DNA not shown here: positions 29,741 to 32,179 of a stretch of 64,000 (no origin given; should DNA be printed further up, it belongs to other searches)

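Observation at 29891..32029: A lipid-phosphate-sugar donor synthase fused to the GT-C transferase family that presumably uses the donor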

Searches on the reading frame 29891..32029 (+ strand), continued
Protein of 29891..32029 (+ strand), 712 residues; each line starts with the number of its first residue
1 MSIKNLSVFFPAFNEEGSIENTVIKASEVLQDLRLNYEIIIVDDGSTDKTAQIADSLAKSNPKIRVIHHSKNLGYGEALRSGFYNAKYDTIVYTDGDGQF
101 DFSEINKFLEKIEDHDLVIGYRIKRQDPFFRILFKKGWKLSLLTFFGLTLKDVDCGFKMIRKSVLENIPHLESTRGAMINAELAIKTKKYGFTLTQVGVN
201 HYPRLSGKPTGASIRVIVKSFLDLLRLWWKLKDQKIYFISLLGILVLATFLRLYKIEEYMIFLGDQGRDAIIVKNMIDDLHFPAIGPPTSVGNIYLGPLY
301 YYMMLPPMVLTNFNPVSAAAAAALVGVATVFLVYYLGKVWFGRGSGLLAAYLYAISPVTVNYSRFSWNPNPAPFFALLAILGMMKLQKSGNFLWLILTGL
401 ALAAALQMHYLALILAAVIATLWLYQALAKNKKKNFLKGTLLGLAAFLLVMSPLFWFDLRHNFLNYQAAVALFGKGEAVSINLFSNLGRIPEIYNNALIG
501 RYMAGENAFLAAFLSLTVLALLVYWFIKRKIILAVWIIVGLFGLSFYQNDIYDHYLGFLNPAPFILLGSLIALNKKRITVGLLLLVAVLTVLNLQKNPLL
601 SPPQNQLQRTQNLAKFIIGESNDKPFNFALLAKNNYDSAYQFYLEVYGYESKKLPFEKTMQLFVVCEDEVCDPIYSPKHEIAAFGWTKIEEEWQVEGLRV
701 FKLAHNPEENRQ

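Call 20: find_related_loci(query=A1, collection=genome_contigs, flank=8000)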
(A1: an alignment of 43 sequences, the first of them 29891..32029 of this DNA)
Query A1 (712 aa) in genome_contigs; peptide patterns used: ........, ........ (x = any residue, [..] = any of these).
135 stretches matched a pattern; 125 encode a relative of the query (tblastn E <= 1e-3); the best 80 are kept; 79 distinct loci.
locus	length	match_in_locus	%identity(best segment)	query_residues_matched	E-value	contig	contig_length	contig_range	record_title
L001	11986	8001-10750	79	3-709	0e+0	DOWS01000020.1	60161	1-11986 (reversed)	MAG TPA_asm: Candidatus Daviesbacteria bacterium isolate UBA9644 contig_9271, whole genome shotgun sequence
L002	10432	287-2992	81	3-709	0e+0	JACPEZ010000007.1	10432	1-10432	MAG: Candidatus Daviesbacteria bacterium isolate NC_groundwater_348_Ag_B-0.1um_41_18 GD18-4_B1_scaffold_63253, whole gen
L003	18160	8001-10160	65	1-708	0e+0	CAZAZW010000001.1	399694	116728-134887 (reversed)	MAG TPA_asm: uncultured Gammaproteobacteria bacterium isolate SRP090828_co2_161 genome assembly, contig: NODE_2_length_3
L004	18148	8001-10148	65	1-708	0e+0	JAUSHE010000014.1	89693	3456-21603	MAG: Candidatus Daviesbacteria bacterium isolate E14_metabat.bin.170_sub E14_k141_1409817, whole genome shotgun sequence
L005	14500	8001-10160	64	1-708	0e+0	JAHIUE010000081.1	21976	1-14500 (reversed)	MAG: Patescibacteria group bacterium isolate MM_PC_MetaG.mb.24 MM_PC_MetaG.mb.24_k141_1483562, whole genome shotgun sequ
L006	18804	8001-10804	64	1-712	0e+0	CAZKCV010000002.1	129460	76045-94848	MAG TPA_asm: uncultured Gammaproteobacteria bacterium isolate binchicken_co251_142 genome assembly, contig: NODE_217_len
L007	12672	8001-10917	65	1-708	0e+0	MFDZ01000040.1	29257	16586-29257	MAG: Candidatus Daviesbacteria bacterium RIFCSPLOWO2_02_FULL_41_8 rifcsplowo2_02_scaffold_2491, whole genome shotgun seq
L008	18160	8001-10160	65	1-708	0e+0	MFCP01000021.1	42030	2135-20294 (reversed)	MAG: Candidatus Daviesbacteria bacterium RIFCSPHIGHO2_01_FULL_40_11 rifcsphigho2_01_scaffold_2724, whole genome shotgun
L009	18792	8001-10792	65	1-709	0e+0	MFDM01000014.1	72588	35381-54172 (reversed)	MAG: Candidatus Daviesbacteria bacterium RIFCSPLOWO2_01_FULL_39_12 rifcsplowo2_01_scaffold_2219, whole genome shotgun se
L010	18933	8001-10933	63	1-711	0e+0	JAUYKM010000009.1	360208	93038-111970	MAG: Candidatus Daviesbacteria bacterium isolate C24_metabat.bin.195_sub C24_k141_65138, whole genome shotgun sequence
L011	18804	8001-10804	64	1-712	0e+0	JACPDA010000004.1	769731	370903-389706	MAG: Candidatus Daviesbacteria bacterium isolate NC_groundwater_297_Ag_B-0.1um_41_14 S7_GD2017_3_B1_scaffold_1, whole ge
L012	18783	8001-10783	65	1-712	0e+0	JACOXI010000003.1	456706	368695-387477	MAG: Candidatus Daviesbacteria bacterium isolate NC_groundwater_149_Ag_S-0.1um_39_14 S4_GD2017_2_S1_scaffold_3, whole ge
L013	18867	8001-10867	64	1-708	0e+0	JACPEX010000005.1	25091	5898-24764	MAG: Candidatus Daviesbacteria bacterium isolate NC_groundwater_346_Ag_B-0.1um_38_13 GD18-4_B1_scaffold_76857, whole gen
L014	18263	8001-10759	63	2-708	0e+0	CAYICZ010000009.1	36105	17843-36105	MAG TPA_asm: uncultured Gammaproteobacteria bacterium isolate ERP119705_co18_1 genome assembly, contig: NODE_1319_length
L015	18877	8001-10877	63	1-708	0e+0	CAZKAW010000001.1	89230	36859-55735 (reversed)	MAG TPA_asm: uncultured Gammaproteobacteria bacterium isolate binchicken_co38_470 genome assembly, contig: NODE_653_leng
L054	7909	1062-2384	33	1-398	2e-56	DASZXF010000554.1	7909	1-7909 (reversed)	MAG TPA_asm: Ktedonobacteraceae bacterium isolate SMAG_U6176 k141_310237, whole genome shotgun sequence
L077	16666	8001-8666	43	1-224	7e-52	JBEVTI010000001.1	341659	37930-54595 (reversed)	MAG: Ktedonobacter sp. isolate 1957-MAG-2.1 MAG_1957-2.1_NODE_1, whole genome shotgun sequence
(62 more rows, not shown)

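Call 25: predict_structure(alignment_id=A1)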
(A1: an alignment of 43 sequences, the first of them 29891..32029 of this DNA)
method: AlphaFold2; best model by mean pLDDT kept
length: 712 residues; sequences in the alignment: 43
mean_pLDDT: 83.4   pTM: 0.77
mean pLDDT of the five models: 83.4, 82.3, 77.3, 76.7, 73.8
residues with pLDDT >= 90: 231; 70-90: 392; 50-70: 85; < 50: 4
segments of 3 or more residues with pLDDT < 50: none
pLDDT, mean of each block of 10 residues (from residue 1): 68 82 87 84 85 91 85 66 75 70 82 87 64 70 74 74 80 71 83 83 57 67 81 87 96 90 83 90 79 77 90 90 93 95 95 91 70 93 92 96 88 90 89 89 96 84 81 72 87 91 89 94 86 92 86 83 94 86 92 84 87 93 87 75 90 78 84 68 75 90 76 45
secondary structure, 60 per line:
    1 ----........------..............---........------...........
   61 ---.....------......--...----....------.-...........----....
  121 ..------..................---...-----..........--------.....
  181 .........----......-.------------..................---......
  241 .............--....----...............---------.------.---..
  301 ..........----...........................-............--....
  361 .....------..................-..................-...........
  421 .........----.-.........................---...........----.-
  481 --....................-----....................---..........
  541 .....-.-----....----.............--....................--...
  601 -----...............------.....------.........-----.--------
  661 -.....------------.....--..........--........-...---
elements in order (helices of 4 or more, strands of 3 or more residues): E5-12 H19-32 E36-43 H50-60 E64-68 H75-80 E83-85 E90-93 H102-112 E117-122 H129-146 E158-161 H162-167 H176-189 E194-199 H214-231 H235-253 H256-259 H264-278 H299-310 H315-341 H343-354 H357-365 H372-389 H392-408 H410-429 H436-460 H464-474 H483-502 H508-527 H531-545 H553-556 H561-573 H576-595 H606-620 E627-631 H638-646 E662-666 H679-683 E686-695 E698-705

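Call 27: search_protein_representatives(protein=window:29891-32029:+)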
Query: 712 residues. Proteins with E-value up to 0.001 (for the whole library): 91418; up to 1e-10: 18346; up to 1e-30: 1483. The best 150 are listed.
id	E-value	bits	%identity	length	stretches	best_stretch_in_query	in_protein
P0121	9.8e-286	966.5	62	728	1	3-708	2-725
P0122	8.4e-204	695.7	69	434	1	1-429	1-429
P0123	1.1e-164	566.4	57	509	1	231-708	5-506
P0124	1.9e-157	542.4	41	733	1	5-706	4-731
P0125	3.0e-153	528.6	44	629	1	92-706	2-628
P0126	1.8e-146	506.1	40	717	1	3-686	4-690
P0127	1.2e-143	496.8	40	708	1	10-707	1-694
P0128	1.8e-143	496.3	39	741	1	5-708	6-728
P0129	2.9e-141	488.9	41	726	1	3-702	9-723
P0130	2.4e-126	439.6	47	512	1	232-704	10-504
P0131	6.8e-123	428.3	46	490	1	240-707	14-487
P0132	1.8e-122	426.9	48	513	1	244-706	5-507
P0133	1.5e-119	417.2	48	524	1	231-709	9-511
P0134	1.1e-115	404.4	37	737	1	11-672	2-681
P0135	5.7e-114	398.8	43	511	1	237-709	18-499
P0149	7.1e-94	332.3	33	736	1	15-707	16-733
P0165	2.1e-85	304.3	41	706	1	234-706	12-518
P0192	8.9e-73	262.6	52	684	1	5-248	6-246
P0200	4.2e-71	257.1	41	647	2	3-382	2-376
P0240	1.6e-60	222.1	45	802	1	5-264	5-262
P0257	2.2e-58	215.0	33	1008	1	5-476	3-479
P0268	1.0e-57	212.8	39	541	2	3-241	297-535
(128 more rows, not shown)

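Call 29: search_protein_families(library=pfam, proteins=[P0257, P0240, P0192, P0200, P0268, L054:480-3893:+, L077:7398-10799:+, P0165, P0149, P0134], max_evalue=0.001)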
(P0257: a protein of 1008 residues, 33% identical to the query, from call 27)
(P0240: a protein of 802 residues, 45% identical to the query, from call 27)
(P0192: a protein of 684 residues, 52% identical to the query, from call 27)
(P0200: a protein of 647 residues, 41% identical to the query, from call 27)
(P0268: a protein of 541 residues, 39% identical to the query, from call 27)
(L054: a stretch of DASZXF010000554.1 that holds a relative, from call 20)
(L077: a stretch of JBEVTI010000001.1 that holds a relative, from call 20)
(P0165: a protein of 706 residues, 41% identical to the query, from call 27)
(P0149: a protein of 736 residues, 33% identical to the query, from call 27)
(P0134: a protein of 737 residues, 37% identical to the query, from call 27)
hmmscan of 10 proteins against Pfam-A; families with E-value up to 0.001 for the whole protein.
P0257 (1008 aa): 5 families
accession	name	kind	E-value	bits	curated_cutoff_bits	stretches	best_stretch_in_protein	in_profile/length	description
PF00535.33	Glycos_transf_2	-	4.7e-30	105.2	23.3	1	5-166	1-167/168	Glycosyl transferase family 2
PF09586.16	YfhO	-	5.2e-14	52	28.5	1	240-891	4-596/835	Bacterial membrane protein YfhO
PF10111.15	Glyco_tranf_2_2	-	1.6e-06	28.3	27.3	1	6-106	2-102/276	Glycosyltransferase like family 2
PF20176.3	DUF6541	-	1.2e-05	24.2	29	1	369-620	241-488/646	Family of unknown function (DUF6541)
PF13641.12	Glyco_tranf_2_3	-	0.00016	22.2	27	1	4-151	3-147/230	Glycosyltransferase like family 2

P0240 (802 aa): 4 families
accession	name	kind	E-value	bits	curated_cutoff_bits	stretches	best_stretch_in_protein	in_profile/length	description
PF00535.33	Glycos_transf_2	-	1.5e-31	110.1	23.3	1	7-166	1-165/168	Glycosyl transferase family 2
PF10111.15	Glyco_tranf_2_2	-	1.2e-05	25.3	27.3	1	12-111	6-105/276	Glycosyltransferase like family 2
PF13641.12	Glyco_tranf_2_3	-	1.6e-05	25.5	27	1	4-107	1-106/230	Glycosyltransferase like family 2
PF13704.12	Glyco_tranf_2_4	-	0.00016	22.6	27.5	1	37-97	20-81/98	Glycosyl transferase family 2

P0192 (684 aa): 3 families
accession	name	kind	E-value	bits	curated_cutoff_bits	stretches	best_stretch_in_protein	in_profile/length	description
PF00535.33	Glycos_transf_2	-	3.6e-29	102.3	23.3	1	8-166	1-165/168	Glycosyl transferase family 2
PF13231.12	PMT_2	-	2.4e-08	34.8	26.1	1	282-427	2-151/160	Dolichyl-phosphate-mannose-protein mannosyltransferase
PF10111.15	Glyco_tranf_2_2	-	1.9e-07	31.3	27.3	1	8-110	1-104/276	Glycosyltransferase like family 2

P0200 (647 aa): 4 families
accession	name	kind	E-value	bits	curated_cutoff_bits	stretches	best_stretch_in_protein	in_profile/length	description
PF00535.33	Glycos_transf_2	-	1.1e-27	97.4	23.3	1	6-133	1-128/168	Glycosyl transferase family 2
PF10111.15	Glyco_tranf_2_2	-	2.2e-05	24.5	27.3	1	7-108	2-104/276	Glycosyltransferase like family 2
PF13641.12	Glyco_tranf_2_3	-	8.3e-05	23.1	27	1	5-96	3-97/230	Glycosyltransferase like family 2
PF13704.12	Glyco_tranf_2_4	-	0.00027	21.8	27.5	1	30-102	15-88/98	Glycosyl transferase family 2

P0268 (541 aa): 4 families
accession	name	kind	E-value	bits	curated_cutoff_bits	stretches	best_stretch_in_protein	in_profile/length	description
PF00535.33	Glycos_transf_2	-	4e-69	232.3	23.3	2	9-155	1-150/168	Glycosyl transferase family 2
PF13641.12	Glyco_tranf_2_3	-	9e-26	91.7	27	2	8-134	3-131/230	Glycosyltransferase like family 2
PF10111.15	Glyco_tranf_2_2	-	5.8e-19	69.1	27.3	2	15-109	9-104/276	Glycosyltransferase like family 2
PF13704.12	Glyco_tranf_2_4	-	0.00013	22.8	27.5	0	33-72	17-52/98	Glycosyl transferase family 2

L054:480-3893:+ (1137 aa): 7 families
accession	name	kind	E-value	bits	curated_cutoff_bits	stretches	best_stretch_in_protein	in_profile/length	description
PF13231.12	PMT_2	-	2e-37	129.3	26.1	1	532-690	1-160/160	Dolichyl-phosphate-mannose-protein mannosyltransferase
PF00535.33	Glycos_transf_2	-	9.6e-30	104.2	23.3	1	201-365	1-165/168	Glycosyl transferase family 2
PF24878.1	YkcB_C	-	6.4e-26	90.5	27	1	1001-1076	1-76/85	Putative mannosyltransferase YkcB-like, C-terminal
PF04138.20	GtrA_DPMS_TM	-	1.9e-20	73.6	26.1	1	37-163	1-117/117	GtrA/DPMS, transmembrane domain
PF13641.12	Glyco_tranf_2_3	-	5.7e-07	30.2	27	1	200-317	3-124/230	Glycosyltransferase like family 2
PF10111.15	Glyco_tranf_2_2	-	5.5e-06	26.5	27.3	1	201-305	1-105/276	Glycosyltransferase like family 2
PF02516.20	STT3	-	0.0005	20.1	24.5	1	512-642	50-189/405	Oligosaccharyl transferase STT3, N-terminal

L077:7398-10799:+ (1133 aa): 5 families
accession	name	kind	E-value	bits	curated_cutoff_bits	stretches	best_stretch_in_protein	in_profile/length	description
PF13231.12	PMT_2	-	1.6e-35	123.2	26.1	1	543-701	1-160/160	Dolichyl-phosphate-mannose-protein mannosyltransferase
PF00535.33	Glycos_transf_2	-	4.8e-27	95.4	23.3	1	208-360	1-153/168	Glycosyl transferase family 2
PF24878.1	YkcB_C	-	2.2e-23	82.4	27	1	996-1065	1-70/85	Putative mannosyltransferase YkcB-like, C-terminal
PF04138.20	GtrA_DPMS_TM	-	7.9e-16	58.7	26.1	1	37-163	1-117/117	GtrA/DPMS, transmembrane domain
PF13641.12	Glyco_tranf_2_3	-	2.3e-08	34.8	27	1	207-327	3-125/230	Glycosyltransferase like family 2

P0165 (706 aa): 1 family
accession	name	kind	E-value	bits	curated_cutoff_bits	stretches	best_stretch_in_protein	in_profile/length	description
PF13231.12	PMT_2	-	1.6e-13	51.6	26.1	1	75-221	4-146/160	Dolichyl-phosphate-mannose-protein mannosyltransferase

P0149 (736 aa): 1 family
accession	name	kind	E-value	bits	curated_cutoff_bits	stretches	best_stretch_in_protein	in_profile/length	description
PF13231.12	PMT_2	-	6e-14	53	26.1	1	309-463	4-160/160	Dolichyl-phosphate-mannose-protein mannosyltransferase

P0134 (737 aa): 5 families
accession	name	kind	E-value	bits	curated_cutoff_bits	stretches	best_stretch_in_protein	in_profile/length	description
PF00535.33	Glycos_transf_2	-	2.9e-28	99.3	23.3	1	1-159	4-166/168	Glycosyl transferase family 2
PF10111.15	Glyco_tranf_2_2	-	2.5e-09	37.5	27.3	1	2-101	5-104/276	Glycosyltransferase like family 2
PF13231.12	PMT_2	-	1.1e-07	32.7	26.1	1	292-448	6-157/160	Dolichyl-phosphate-mannose-protein mannosyltransferase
PF13641.12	Glyco_tranf_2_3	-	0.00013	22.5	27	1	2-88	8-96/230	Glycosyltransferase like family 2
PF13704.12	Glyco_tranf_2_4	-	0.00037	21.4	27.5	1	14-88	7-81/98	Glycosyl transferase family 2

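Call 30: fold_search(model_id=the predicted structure, library=pdb)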
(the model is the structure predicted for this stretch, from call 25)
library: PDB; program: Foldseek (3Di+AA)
matches with E <= 10: 786; with E <= 0.001: 125
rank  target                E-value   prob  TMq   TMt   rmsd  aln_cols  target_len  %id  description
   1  9asc_A                1.1e-09  1.00  0.21  0.38  10.4       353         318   19  Cryo-EM Structure of the Glycosyltransferase ArnC from Salmonella enterica in the UDP-bound State Determined on Talos  (released 2025-02-05)
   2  9bhe_A                2.3e-09  1.00  0.21  0.40  10.7       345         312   20  Salmonella undecaprenyl-phosphate 4-deoxy-4-formamido-L-arabinose transferase (ArnC) bound to UDP (released 2025-02-12)
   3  9bhc_B                4.8e-09  1.00  0.20  0.39   8.4       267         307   22  Salmonella undecaprenyl-phosphate 4-deoxy-4-formamido-L-arabinose transferase (ArnC) (released 2025-02-12)
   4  9bhc_A                5.8e-09  1.00  0.21  0.40   8.0       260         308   25  Salmonella undecaprenyl-phosphate 4-deoxy-4-formamido-L-arabinose transferase (ArnC) (released 2025-02-12)
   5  9bhe_B                6.9e-09  1.00  0.20  0.39  10.8       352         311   19  Salmonella undecaprenyl-phosphate 4-deoxy-4-formamido-L-arabinose transferase (ArnC) bound to UDP (released 2025-02-12)
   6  9b77_A                7.2e-09  1.00  0.19  0.37   9.2       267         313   24  Cryo-EM Structure of the Glycosyltransferase ArnC from Salmonella enterica in the Apo State Determined on Krios micros (released 2025-02-05)
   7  9nyf_A                7.2e-09  1.00  0.21  0.39  10.1       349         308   20  Cryo-EM structure of the glycosyltransferase GtrB (tetramer volume) (released 2025-12-17)
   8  8vxh_A                9.9e-09  1.00  0.21  0.38  10.2       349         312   19  Cryo-EM Structure of the Glycosyltransferase ArnC from Salmonella enterica in the Apo State Determined on Talos Arctic (released 2025-02-05)
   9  9hwj_A                1.1e-08  1.00  0.19  0.38   8.6       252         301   23  Structure of Undecaprenyl-phosphate 4-deoxy-4-formamido-L-arabinose transferase embedded in nanodisc (released 2026-01-14)
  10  9nyd_A                1.1e-08  1.00  0.22  0.41   8.0       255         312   26  Cryo-EM structure of the glycosyltransferase GtrB in the pre-catalysis and product-bound state (released 2025-12-17)
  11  5mlz                  1.6e-08  1.00  0.21  0.36  13.8       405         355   20  Dolichyl phosphate mannose synthase in complex with GDP and Mg2+ (released 2017-08-09)
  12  9nyc_A                1.6e-08  1.00  0.21  0.38  10.9       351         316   21  Cryo-EM structure of the glycosyltransferase GtrB in the substrate-bound state (released 2025-12-17)
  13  9ep0                  4.6e-08  1.00  0.21  0.38  14.9       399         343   19  Dolichyl phosphate mannose synthase in complex with donor (GDP-Man) and traces of acceptor (Dol55P) and product (Dol55P- (released 2025-10-01)
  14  9nyd_C                4.8e-08  1.00  0.20  0.36   8.5       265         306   23  Cryo-EM structure of the glycosyltransferase GtrB in the pre-catalysis and product-bound state (released 2025-12-17)
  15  9nyd_B                7.1e-08  1.00  0.20  0.38   8.4       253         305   24  Cryo-EM structure of the glycosyltransferase GtrB in the pre-catalysis and product-bound state (released 2025-12-17)
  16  5f15                  8.9e-08  1.00  0.43  0.55   8.3       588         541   13  Crystal Structure of ArnT from Cupriavidus metallidurans bound to Undecaprenyl phosphate (released 2016-02-17)
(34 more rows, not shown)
